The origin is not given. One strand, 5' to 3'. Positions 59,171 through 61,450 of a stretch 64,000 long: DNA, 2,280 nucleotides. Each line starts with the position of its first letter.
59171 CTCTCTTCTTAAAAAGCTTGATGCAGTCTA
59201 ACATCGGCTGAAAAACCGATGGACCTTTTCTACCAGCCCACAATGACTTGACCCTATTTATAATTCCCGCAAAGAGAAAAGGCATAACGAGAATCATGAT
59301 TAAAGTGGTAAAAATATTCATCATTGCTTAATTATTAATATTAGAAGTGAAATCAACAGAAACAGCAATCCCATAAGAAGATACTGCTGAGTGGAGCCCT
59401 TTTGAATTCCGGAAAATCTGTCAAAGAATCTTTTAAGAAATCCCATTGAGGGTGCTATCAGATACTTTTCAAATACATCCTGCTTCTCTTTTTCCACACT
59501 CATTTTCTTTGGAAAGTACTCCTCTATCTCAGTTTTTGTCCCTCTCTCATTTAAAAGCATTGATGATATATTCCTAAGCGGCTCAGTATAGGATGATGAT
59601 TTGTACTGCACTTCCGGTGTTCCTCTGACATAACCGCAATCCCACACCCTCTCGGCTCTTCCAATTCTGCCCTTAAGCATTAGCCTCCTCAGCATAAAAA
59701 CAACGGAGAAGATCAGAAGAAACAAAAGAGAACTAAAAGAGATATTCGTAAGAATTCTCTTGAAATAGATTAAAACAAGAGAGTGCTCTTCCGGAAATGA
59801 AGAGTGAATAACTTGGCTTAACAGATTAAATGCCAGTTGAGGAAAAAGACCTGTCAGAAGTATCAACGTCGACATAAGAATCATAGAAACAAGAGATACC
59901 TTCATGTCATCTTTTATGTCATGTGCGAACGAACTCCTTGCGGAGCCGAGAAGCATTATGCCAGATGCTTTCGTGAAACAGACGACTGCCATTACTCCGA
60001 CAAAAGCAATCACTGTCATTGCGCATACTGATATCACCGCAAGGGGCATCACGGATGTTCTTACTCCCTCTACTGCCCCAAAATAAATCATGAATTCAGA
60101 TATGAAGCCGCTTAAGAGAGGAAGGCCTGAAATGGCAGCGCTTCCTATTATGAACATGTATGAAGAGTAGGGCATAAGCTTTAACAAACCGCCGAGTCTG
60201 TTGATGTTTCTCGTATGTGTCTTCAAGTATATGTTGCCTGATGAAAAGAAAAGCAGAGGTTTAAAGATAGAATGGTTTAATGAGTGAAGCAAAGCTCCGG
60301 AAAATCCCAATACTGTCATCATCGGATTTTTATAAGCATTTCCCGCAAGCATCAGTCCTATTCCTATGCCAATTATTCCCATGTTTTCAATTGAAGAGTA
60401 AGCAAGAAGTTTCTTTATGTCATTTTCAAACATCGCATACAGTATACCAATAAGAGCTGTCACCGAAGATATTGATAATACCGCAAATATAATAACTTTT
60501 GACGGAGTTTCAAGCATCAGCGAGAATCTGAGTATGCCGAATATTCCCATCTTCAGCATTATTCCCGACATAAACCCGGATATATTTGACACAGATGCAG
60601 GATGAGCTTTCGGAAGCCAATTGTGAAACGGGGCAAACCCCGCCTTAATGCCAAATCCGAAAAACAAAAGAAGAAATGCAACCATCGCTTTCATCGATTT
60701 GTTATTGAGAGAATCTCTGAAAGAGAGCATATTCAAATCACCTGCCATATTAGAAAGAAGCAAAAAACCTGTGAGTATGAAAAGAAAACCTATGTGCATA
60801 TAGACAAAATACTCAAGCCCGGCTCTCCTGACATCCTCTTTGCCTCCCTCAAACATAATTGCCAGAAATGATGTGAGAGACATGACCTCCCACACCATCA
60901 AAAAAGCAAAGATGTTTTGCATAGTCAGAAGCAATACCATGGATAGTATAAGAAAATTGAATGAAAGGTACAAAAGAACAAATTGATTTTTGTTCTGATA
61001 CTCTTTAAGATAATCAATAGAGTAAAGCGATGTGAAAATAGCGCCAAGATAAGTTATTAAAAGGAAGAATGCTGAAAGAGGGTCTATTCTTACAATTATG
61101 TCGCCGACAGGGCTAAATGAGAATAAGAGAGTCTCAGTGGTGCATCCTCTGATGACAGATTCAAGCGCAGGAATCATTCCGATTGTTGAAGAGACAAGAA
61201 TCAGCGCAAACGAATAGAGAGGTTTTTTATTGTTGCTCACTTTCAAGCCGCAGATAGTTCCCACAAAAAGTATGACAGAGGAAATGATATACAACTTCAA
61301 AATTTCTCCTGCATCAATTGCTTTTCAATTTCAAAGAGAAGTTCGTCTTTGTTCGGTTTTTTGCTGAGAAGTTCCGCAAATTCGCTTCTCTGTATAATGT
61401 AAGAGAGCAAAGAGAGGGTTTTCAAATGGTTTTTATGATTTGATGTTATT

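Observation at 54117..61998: Hyf/Ehr-like six-subunit complex-I-type operon whose catalytic subunit has lost the NiFe ligands, headed by an HTH-PTS-EIIA regulator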

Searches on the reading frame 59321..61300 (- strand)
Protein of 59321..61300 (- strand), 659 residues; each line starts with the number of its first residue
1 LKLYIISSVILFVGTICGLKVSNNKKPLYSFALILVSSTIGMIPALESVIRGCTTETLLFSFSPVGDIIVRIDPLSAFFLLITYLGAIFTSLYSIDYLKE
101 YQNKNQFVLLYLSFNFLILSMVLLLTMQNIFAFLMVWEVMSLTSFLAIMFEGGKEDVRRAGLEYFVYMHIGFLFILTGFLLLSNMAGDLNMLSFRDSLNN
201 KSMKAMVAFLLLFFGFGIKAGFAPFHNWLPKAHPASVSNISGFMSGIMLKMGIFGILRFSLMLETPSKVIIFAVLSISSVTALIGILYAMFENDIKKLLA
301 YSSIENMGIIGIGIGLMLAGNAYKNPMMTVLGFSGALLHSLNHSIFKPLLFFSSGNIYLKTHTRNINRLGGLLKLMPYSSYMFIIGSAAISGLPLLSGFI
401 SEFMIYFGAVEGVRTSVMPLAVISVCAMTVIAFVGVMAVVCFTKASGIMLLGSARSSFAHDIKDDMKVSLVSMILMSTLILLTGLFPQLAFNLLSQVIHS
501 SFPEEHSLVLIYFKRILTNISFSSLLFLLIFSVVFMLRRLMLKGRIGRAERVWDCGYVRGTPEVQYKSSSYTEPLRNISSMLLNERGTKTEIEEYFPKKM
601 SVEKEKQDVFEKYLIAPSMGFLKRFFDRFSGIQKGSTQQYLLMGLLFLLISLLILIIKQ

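Call 3: search_protein_families(library=pfam, proteins=[window:59321-61300:-], max_evalue=0.01)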
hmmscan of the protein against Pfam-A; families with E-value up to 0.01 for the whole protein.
window:59321-61300:- (659 aa): 2 families
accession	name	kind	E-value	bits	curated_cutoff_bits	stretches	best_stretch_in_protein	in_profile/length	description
PF00361.26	Proton_antipo_M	-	5.3e-53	180.6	21.5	1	129-418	3-284/294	NADH:quinone oxidoreductase/Mrp antiporter, TM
PF00662.26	Proton_antipo_N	-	0.0012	19.2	24.5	1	70-107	13-50/51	NADH-Ubiquinone oxidoreductase (complex I), chain 5 N-terminus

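Call 4: search_protein_families(library=ncbifam, proteins=[window:59321-61300:-], max_evalue=0.01)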
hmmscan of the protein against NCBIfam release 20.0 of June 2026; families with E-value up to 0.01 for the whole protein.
window:59321-61300:- (659 aa): 70 families (the best 25 are shown)
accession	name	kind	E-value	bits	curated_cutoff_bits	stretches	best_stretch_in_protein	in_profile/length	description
NF005086.0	PRK06521.1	equivalog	8.3e-154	513.6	667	1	6-655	10-667/669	hydrogenase 4 subunit B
NF006418.0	PRK08667.1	equivalog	5.6e-120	401.8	794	1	3-655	5-640/644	hydrogenase membrane subunit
NF005958.0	PRK08042.1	equivalog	1e-64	219.4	727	1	9-561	11-543/608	formate hydrogenlyase subunit 3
NF006240.0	PRK08376.1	subfamily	2.1e-61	208.4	662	1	68-493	84-498/521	putative monovalent cation/H+ antiporter subunit D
TIGR01972.1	NDH_I_M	subfamily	1.1e-59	202.4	263.8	1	70-499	74-480/486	NADH-quinone oxidoreductase subunit M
NF009310.0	PRK12668.1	equivalog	2.5e-56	191.7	564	1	55-591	49-524/584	Na(+)/H(+) antiporter subunit D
NF006419.0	PRK08668.1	equivalog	1.1e-55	189.6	617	1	59-537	55-515/613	NADH dehydrogenase subunit M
NF009288.0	PRK12648.1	equivalog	2.1e-50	171.7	1104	1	9-500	8-485/954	monovalent cation/H+ antiporter subunit A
NF009287.0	PRK12647.1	equivalog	5.8e-50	170.6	937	1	30-539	31-519/773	putative monovalent cation/H+ antiporter subunit A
NF005097.0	PRK06525.1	equivalog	1.7e-48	165.5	430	1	2-478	3-469/480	hydrogenase 4 subunit D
NF005044.0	PRK06458.1-4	equivalog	6.3e-47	160.6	610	1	68-489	68-482/531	hydrogenase 4 subunit F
NF005046.0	PRK06459.1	equivalog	6.7e-47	160.4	460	1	30-655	7-584/587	hydrogenase 4 subunit B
NF005561.0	PRK07234.1-1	equivalog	3.1e-46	158.3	718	1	12-425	16-424/569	putative monovalent cation/H+ antiporter subunit D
TIGR00940.1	2a6301s01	subfamily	1.6e-45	155.7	920.45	1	67-499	68-501/793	monovalent cation:proton antiporter subunit A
TIGR01974.1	NDH_I_L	subfamily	1e-44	153.5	407.5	1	15-524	18-515/630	NADH-quinone oxidoreductase subunit L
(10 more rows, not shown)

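Call 40: search_solved_structures(query=window:59321-61300:-, max_evalue=1e-10, show_alignments=2)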
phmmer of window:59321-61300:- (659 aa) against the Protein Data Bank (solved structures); distinct sequences matched with E-value up to 1e-10: 83 (the best 60 are shown).
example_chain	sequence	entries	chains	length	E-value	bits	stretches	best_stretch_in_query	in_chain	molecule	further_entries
7z0s_C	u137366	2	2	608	4.7e-54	187.7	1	68-558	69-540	Formate hydrogenlyase subunit 3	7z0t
6cfw_H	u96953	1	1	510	7.8e-49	170.4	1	68-433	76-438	Monovalent cation/H+ antiporter subunit D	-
6z16_A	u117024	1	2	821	6.1e-32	114.6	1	72-490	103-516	Multisubunit Na+/H+ antiporter, A subunit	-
7qru_A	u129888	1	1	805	7.2e-32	114.4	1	68-533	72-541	Na+/H+ antiporter subunit A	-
7v2d_l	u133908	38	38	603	1.4e-31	113.4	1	71-423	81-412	NADH-ubiquinone oxidoreductase chain 5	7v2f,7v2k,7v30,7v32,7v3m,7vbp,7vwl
7v2c_l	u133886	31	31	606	1.5e-31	113.4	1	71-423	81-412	NADH-ubiquinone oxidoreductase chain 5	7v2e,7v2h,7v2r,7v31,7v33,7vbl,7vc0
5gpn_j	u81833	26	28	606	1.9e-31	113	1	71-422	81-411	NADH-ubiquinone oxidoreductase chain 5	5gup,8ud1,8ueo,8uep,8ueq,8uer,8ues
9ti4_l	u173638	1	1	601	2.2e-31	112.8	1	69-422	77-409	NADH-ubiquinone oxidoreductase chain 5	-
9cwt_l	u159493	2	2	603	2.6e-31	112.5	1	69-422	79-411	NADH-ubiquinone oxidoreductase chain 5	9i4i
5xtc_l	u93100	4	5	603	5.9e-31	111.4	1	70-423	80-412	NADH-ubiquinone oxidoreductase chain 5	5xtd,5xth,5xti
8qby_M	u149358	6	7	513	7.1e-31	111.1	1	72-425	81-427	NADH dehydrogenase subunit M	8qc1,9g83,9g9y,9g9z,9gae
5cod_L1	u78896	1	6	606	2.3e-29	106.1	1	73-419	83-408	NADH-ubiquinone oxidoreductase chain 5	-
8c2s_L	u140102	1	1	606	2.7e-29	105.9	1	23-444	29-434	NADH-ubiquinone oxidoreductase chain 5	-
6g2j_L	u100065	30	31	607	3.5e-29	105.5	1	23-444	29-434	NADH-ubiquinone oxidoreductase chain 5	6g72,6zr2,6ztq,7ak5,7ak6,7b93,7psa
5ldw_L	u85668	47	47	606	4e-29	105.3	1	70-419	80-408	NADH-ubiquinone oxidoreductase chain 5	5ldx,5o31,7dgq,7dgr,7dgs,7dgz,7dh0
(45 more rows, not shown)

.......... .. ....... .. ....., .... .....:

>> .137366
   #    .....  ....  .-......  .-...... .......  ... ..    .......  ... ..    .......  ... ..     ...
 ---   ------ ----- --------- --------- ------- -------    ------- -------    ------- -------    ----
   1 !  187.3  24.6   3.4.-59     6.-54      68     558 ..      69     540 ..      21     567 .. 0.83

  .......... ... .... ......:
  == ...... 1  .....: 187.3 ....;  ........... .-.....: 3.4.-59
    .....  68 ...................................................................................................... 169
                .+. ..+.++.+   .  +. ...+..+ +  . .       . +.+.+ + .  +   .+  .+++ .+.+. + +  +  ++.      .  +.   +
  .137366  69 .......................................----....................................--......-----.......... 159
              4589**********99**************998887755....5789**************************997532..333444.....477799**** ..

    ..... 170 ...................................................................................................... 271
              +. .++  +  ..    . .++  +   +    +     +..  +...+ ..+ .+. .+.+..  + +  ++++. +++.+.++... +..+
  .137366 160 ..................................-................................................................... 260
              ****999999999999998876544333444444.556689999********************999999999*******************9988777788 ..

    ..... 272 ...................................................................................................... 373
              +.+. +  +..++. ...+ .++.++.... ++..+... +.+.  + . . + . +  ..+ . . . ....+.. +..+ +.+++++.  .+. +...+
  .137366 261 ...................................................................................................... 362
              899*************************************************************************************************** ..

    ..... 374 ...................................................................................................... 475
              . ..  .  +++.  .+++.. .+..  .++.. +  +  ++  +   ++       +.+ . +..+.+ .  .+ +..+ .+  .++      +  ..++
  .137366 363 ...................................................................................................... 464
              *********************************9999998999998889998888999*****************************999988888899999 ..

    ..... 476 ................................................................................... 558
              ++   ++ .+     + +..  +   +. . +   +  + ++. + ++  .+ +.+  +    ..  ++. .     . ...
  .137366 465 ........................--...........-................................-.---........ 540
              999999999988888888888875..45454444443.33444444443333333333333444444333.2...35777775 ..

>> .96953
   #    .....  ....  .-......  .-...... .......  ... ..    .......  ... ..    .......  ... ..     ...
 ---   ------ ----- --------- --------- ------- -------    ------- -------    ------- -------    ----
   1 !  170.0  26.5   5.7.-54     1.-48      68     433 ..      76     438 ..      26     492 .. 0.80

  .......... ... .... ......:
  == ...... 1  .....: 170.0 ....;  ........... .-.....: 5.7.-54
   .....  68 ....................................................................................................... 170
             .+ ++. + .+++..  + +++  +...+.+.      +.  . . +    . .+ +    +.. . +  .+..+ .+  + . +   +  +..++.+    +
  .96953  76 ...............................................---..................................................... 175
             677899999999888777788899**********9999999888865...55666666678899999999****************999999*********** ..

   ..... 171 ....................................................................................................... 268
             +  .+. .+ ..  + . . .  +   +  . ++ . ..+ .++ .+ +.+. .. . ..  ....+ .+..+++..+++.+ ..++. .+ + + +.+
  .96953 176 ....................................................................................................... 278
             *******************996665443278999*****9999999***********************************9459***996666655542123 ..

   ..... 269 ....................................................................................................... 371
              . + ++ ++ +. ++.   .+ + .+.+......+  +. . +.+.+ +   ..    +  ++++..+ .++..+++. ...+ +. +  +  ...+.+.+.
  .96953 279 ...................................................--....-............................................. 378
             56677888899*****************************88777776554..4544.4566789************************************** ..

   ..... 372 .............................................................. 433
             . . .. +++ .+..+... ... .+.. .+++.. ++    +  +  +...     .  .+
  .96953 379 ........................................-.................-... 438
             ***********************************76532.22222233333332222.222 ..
